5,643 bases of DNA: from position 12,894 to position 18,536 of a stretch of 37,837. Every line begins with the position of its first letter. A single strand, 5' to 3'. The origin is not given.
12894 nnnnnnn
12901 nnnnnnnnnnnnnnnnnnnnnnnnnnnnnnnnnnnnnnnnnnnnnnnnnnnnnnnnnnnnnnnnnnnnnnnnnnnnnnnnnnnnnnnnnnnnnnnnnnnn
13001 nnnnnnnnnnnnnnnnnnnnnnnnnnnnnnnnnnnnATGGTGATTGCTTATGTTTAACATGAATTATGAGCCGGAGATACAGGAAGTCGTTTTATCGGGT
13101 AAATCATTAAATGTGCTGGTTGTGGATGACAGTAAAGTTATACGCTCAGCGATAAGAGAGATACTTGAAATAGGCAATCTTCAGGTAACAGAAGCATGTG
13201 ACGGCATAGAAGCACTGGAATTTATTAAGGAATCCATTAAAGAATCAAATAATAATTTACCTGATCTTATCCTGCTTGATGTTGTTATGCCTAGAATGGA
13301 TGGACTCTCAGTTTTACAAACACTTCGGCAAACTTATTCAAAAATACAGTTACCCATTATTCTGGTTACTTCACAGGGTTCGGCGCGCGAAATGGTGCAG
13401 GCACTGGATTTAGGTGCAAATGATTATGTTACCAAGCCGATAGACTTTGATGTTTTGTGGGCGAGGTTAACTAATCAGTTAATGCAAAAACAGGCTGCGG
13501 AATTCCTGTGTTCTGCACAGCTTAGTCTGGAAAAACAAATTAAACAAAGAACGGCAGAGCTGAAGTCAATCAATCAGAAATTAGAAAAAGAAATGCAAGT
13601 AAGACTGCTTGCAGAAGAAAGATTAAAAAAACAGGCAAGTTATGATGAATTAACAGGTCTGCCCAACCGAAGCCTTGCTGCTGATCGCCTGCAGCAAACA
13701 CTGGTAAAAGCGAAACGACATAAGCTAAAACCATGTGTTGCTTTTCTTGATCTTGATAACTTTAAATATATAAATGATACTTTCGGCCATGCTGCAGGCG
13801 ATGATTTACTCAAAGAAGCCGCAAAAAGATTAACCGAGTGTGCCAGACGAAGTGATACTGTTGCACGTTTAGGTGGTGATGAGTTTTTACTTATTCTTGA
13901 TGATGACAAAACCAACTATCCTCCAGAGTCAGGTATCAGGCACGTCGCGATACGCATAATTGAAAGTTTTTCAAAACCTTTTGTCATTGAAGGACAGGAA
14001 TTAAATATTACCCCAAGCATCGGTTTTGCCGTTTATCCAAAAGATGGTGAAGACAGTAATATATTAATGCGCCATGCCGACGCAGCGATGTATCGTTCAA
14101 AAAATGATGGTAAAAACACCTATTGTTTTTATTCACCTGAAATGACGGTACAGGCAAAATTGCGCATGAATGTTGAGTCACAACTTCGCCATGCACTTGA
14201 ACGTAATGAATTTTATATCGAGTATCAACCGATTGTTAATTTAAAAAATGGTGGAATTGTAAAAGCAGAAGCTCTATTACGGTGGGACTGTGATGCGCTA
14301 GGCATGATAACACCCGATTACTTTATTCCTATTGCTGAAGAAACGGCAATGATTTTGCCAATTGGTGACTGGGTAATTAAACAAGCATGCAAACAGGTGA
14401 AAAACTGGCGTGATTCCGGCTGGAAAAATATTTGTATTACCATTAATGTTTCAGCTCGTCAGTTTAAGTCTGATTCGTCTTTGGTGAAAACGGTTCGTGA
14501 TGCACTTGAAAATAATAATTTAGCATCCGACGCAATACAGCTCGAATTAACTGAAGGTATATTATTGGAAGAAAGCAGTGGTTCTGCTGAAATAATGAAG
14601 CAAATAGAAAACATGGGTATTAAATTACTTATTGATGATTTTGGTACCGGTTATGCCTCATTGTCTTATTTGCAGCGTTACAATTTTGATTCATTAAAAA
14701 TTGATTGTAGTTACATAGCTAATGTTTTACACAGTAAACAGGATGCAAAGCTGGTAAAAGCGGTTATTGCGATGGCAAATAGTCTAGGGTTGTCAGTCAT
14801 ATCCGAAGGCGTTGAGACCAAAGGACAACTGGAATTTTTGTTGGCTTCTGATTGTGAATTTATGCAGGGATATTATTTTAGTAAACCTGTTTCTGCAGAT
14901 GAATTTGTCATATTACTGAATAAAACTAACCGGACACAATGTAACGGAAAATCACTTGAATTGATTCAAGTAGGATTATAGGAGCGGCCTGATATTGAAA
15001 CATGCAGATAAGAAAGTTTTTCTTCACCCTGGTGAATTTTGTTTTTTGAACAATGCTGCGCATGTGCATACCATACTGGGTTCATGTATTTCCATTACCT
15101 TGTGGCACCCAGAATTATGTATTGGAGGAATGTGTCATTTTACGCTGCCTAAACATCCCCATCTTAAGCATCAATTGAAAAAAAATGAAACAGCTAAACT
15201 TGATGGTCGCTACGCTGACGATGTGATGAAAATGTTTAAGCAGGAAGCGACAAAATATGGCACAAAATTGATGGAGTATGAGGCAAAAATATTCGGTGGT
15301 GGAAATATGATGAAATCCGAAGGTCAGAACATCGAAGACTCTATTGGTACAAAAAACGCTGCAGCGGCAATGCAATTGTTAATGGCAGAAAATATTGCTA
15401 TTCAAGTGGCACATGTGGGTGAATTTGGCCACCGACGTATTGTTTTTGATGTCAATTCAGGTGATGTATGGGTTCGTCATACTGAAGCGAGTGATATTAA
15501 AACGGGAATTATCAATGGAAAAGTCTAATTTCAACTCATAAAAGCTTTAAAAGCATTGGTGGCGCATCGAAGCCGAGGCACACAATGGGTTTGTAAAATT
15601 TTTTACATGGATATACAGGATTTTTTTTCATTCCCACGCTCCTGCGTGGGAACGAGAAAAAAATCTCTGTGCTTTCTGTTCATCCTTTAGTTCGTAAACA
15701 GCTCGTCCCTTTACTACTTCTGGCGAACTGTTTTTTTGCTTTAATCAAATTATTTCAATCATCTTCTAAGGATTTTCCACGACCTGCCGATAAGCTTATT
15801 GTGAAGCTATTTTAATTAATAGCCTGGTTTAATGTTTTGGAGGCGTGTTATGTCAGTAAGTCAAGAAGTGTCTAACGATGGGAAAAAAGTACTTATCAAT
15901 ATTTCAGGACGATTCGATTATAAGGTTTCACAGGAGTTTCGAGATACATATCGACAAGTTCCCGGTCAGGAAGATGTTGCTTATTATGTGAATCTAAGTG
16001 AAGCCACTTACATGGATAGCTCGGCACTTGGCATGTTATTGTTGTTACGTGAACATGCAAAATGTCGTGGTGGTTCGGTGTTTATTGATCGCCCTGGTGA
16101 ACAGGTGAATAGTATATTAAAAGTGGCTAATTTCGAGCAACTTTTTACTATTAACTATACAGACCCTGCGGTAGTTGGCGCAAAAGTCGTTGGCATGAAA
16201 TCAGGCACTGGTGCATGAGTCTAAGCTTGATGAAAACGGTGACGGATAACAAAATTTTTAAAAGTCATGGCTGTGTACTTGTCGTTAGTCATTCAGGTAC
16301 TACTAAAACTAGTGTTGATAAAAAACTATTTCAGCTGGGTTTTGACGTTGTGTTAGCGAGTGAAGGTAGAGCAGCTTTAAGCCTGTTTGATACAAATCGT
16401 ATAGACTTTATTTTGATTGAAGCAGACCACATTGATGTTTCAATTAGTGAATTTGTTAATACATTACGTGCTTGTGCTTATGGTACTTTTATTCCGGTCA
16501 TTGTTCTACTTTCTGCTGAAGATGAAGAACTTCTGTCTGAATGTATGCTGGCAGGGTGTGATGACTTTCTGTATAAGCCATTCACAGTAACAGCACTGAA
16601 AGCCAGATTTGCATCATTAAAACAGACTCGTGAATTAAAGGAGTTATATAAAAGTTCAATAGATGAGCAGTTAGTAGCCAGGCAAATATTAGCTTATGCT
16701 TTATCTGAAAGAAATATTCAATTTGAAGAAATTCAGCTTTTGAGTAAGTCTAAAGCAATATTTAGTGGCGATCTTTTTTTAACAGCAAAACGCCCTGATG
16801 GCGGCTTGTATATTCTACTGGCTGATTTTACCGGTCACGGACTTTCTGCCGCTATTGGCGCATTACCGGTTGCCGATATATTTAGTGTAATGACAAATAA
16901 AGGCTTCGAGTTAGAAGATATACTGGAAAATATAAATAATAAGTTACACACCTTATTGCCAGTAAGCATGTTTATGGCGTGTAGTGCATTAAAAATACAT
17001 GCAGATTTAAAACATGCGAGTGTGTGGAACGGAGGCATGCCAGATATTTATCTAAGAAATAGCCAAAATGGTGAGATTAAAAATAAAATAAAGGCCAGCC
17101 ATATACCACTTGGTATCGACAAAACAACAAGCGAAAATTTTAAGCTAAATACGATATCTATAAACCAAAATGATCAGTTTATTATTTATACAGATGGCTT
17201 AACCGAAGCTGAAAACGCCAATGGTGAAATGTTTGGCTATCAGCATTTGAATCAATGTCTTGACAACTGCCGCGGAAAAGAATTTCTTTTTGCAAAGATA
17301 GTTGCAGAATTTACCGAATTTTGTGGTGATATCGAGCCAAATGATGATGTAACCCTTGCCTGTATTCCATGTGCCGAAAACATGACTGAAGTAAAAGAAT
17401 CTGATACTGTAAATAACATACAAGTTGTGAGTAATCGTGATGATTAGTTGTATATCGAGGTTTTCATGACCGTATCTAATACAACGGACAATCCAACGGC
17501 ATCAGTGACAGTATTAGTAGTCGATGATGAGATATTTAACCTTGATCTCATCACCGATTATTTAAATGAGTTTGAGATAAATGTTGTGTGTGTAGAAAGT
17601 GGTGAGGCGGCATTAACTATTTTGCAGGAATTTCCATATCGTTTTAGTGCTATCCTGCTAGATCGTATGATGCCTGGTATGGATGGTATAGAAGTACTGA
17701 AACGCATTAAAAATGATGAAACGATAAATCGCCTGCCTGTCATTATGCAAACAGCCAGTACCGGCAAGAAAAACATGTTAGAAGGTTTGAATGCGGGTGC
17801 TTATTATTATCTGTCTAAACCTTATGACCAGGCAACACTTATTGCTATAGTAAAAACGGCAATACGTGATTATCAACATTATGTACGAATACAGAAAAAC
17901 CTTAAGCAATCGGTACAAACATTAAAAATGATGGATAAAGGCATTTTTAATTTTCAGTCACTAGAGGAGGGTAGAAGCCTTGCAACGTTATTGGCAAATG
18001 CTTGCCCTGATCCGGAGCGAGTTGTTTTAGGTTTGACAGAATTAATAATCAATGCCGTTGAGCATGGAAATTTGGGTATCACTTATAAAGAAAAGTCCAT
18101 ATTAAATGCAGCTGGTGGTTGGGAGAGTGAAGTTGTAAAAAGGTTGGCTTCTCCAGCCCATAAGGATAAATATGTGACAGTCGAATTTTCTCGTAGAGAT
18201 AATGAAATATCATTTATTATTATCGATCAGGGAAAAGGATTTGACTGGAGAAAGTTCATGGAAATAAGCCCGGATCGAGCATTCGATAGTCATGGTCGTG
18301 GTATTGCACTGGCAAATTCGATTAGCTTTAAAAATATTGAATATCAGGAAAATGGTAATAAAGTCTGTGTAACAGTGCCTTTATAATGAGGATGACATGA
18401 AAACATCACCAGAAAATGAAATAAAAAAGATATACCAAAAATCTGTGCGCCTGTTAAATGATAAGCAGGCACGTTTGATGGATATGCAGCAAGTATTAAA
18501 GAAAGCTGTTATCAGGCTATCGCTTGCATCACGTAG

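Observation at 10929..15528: Receptor-modification trio CheR-CheB-CheD wrapped around a REC-GGDEF-EAL protein, with no kinase, coupling protein or receptor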

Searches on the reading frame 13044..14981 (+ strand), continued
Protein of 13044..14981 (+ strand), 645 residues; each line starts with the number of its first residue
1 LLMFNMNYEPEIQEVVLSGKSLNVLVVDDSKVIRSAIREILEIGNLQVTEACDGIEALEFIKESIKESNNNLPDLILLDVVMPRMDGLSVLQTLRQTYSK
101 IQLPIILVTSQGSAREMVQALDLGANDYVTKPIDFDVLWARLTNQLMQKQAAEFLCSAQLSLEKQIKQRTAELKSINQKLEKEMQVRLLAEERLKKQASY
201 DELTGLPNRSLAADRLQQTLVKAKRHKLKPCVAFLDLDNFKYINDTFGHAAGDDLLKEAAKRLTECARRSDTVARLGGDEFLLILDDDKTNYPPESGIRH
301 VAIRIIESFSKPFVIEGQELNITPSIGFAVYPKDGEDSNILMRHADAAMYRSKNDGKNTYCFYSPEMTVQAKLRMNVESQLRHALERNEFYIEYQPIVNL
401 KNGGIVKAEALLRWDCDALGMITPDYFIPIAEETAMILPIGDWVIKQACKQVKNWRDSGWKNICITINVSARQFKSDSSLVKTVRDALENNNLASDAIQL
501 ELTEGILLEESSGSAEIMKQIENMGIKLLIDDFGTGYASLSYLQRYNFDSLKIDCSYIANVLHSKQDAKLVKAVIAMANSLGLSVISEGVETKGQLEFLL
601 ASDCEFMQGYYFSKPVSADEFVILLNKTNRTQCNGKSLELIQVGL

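Call 20: search_protein_families(library=pfam, proteins=[L002:1557-2360:+, L002:2454-3569:-, L002:4243-6168:-, L002:6089-6703:-, L002:7416-9413:+, L002:14835-15959:+, L002:16403-16888:+, L002:17641-18105:+, L002:18289-19890:+, L002:20696-21742:-])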
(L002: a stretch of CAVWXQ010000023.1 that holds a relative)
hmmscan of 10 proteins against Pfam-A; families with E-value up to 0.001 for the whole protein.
L002:1557-2360:+ (267 aa): 2 families
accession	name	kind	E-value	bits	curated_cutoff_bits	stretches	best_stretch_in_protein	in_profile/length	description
PF00072.30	Response_reg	-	4.8e-28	98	30.2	1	33-143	1-111/111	Response regulator receiver domain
PF00486.34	Trans_reg_C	-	8.8e-19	67.8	26.2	1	181-257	1-77/77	Transcriptional regulatory protein, C terminal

L002:2454-3569:- (371 aa): 9 families
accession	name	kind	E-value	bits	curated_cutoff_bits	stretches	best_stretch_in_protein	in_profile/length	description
PF00158.32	Sigma54_activat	-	4.6e-74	248.1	20.2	1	24-190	1-167/168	Sigma-54 interaction domain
PF14532.12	Sigma54_activ_2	-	1.5e-22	80.8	25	1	25-195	1-138/138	Sigma-54 interaction domain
PF25601.1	AAA_lid_14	-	3.8e-19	68.7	27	1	196-275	1-81/87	AAA+ ATPase lid domain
PF02954.25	HTH_8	-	1.2e-12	47.7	22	1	318-357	3-42/42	Bacterial regulatory protein, Fis family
PF07728.20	AAA_5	-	2.4e-09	37.8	22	1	47-167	1-124/139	AAA domain (dynein-related subfamily)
PF01078.27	Mg_chelatase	-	3.6e-07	30.2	20.3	0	103-164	93-156/207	Magnesium chelatase, subunit ChlI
PF18024.7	HTH_50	-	1.1e-05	25.4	27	1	312-359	3-49/50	Helix-turn-helix domain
PF20030.5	bpMoxR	-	9.1e-05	22.1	27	1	36-168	24-147/205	MoxR domain in the MoxR-vWA-beta-propeller ternary systems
PF00493.29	MCM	-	0.00017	21.2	23.3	1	42-174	54-181/224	MCM P-loop domain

L002:4243-6168:- (641 aa): 4 families
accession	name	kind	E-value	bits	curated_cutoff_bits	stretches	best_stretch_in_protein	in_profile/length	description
PF00072.30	Response_reg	-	1.4e-16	61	30.2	1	522-633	1-110/111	Response regulator receiver domain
PF02518.31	HATPase_c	-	7.7e-16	59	26.4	1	377-498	2-109/111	Histidine kinase-, DNA gyrase B-, and HSP90-like ATPase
PF08447.18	PAS_3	-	5.6e-13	49.4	25.6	1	157-244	2-89/89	PAS fold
PF00512.31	HisKA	-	0.00016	22.1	26.9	1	267-332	3-63/66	His Kinase A (phospho-acceptor) domain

L002:6089-6703:- (204 aa): 1 family
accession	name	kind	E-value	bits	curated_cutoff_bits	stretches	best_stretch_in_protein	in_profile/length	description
PF00072.30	Response_reg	-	1e-31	109.8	30.2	1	13-119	1-105/111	Response regulator receiver domain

L002:7416-9413:+ (665 aa): 4 families
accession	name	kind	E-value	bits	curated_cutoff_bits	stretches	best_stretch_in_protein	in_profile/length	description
PF02518.31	HATPase_c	-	8.1e-28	97.5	26.4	1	338-446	2-108/111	Histidine kinase-, DNA gyrase B-, and HSP90-like ATPase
PF00072.30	Response_reg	-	6e-23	81.6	30.2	1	475-589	1-110/111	Response regulator receiver domain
PF00512.31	HisKA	-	4e-18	65.6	26.9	1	224-291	2-66/66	His Kinase A (phospho-acceptor) domain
PF13789.11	DUF4181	-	0.00068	20.5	25.4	1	30-99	37-107/108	Domain of unknown function (DUF4181)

L002:14835-15959:+ (374 aa): 1 family
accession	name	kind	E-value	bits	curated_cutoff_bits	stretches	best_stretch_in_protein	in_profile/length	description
PF00990.26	GGDEF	-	4.4e-43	147.3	23.8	1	212-366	3-161/161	Diguanylate cyclase, GGDEF domain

L002:16403-16888:+ (161 aa): 0 families

L002:17641-18105:+ (154 aa): 0 families

L002:18289-19890:+ (533 aa): 1 family
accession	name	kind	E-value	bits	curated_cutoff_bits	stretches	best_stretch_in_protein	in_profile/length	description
PF07394.17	DUF1501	-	0.00025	20.7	27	0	359-476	252-347/390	Protein of unknown function (DUF1501)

L002:20696-21742:- (348 aa): 1 family
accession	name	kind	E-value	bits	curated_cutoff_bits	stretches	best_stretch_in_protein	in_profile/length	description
PF12094.14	DUF3570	-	1.5e-71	241.9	25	1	1-328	71-399/427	Protein of unknown function (DUF3570)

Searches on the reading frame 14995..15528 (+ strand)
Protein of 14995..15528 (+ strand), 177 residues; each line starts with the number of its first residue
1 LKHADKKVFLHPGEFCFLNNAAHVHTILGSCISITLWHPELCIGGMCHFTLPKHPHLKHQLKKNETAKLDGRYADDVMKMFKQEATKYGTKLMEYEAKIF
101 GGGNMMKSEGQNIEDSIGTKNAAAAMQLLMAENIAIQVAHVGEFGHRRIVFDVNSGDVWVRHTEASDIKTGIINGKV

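Call 4: search_protein_families(library=pfam, proteins=[window:14995-15528:+])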
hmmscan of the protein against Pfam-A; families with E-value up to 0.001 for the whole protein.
window:14995-15528:+ (177 aa): 1 family
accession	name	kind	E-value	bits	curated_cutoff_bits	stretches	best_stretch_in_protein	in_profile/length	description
PF03975.18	CheD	-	7.7e-24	84.4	25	1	60-162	6-108/108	CheD chemotactic sensory transduction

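Call 5: search_protein_families(library=ncbifam, proteins=[window:14995-15528:+])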
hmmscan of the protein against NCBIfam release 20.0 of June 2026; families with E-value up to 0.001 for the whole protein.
window:14995-15528:+ (177 aa): 9 families
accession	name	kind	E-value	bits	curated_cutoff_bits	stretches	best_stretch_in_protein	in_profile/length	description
NF010020.0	PRK13498.1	equivalog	7.1e-49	165.9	236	1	6-166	8-161/168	chemoreceptor glutamine deamidase CheD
NF010013.0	PRK13487.1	equivalog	1.1e-28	100.1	223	1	6-165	24-172/201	chemoreceptor glutamine deamidase CheD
NF041119.1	CheD_Thtga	equivalog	3.2e-21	76.4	240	1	8-165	3-151/160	chemoreceptor glutamine deamidase/glutamate methylesterase CheD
NF010014.0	PRK13489.1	equivalog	7.2e-19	68.9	290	1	6-165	19-170/238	chemoreceptor glutamine deamidase CheD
NF010018.0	PRK13495.1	equivalog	8.1e-19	68.4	243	1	7-166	3-151/159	chemoreceptor glutamine deamidase CheD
NF010016.0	PRK13493.1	equivalog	1.9e-18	67.1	369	1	10-169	46-201/227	chemoreceptor glutamine deamidase CheD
NF010019.0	PRK13497.1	equivalog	2.1e-16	60.2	313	1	3-156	5-148/184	chemoreceptor glutamine deamidase CheD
NF010015.0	PRK13490.1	equivalog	8.4e-16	58.4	251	1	25-162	23-154/162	chemoreceptor glutamine deamidase CheD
NF010017.0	PRK13494.1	equivalog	3.5e-10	39.7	285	1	10-151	16-145/163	chemoreceptor glutamine deamidase CheD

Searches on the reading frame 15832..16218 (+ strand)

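Call 4: search_protein_families(library=pfam, proteins=[window:15832-16218:+])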
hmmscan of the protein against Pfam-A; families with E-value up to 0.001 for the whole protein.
window:15832-16218:+ (128 aa): 2 families
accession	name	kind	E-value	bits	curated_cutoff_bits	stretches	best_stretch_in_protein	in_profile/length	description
PF13466.11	STAS_2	-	1e-11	45.3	29.2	1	22-101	1-79/80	STAS domain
PF01740.26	STAS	-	3.8e-11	43.1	22.6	1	20-108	11-100/106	STAS domain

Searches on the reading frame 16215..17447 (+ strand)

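Call 4: search_protein_families(library=pfam, proteins=[window:16215-17447:+])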
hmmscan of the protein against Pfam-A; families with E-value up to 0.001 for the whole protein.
window:16215-17447:+ (410 aa): 2 families
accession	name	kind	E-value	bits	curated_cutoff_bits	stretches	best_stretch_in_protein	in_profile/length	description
PF07228.17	SpoIIE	-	4.7e-36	125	25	1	194-384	1-189/192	Stage II sporulation protein E (SpoIIE)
PF00072.30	Response_reg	-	2.8e-08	34.4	30.2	1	22-131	2-109/111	Response regulator receiver domain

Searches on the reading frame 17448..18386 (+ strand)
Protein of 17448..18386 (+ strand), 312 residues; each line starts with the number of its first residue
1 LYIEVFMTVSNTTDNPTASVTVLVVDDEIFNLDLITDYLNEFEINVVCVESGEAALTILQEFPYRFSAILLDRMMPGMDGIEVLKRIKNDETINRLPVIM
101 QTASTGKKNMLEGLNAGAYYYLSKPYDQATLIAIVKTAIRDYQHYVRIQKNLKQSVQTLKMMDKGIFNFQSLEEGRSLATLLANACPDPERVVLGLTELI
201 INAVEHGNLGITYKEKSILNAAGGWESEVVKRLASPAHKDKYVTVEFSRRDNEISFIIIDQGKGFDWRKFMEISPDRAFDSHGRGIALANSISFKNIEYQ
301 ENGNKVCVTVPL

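Call 4: search_protein_families(library=pfam, proteins=[window:17448-18386:+])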
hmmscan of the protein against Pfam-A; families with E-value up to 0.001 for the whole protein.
window:17448-18386:+ (312 aa): 2 families
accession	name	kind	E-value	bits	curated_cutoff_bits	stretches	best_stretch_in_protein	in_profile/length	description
PF00072.30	Response_reg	-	4.2e-25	88.5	30.2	1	22-135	1-110/111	Response regulator receiver domain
PF13581.12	HATPase_c_2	-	4.2e-10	40.2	27.4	1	190-309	30-126/127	Histidine kinase-like ATPase domain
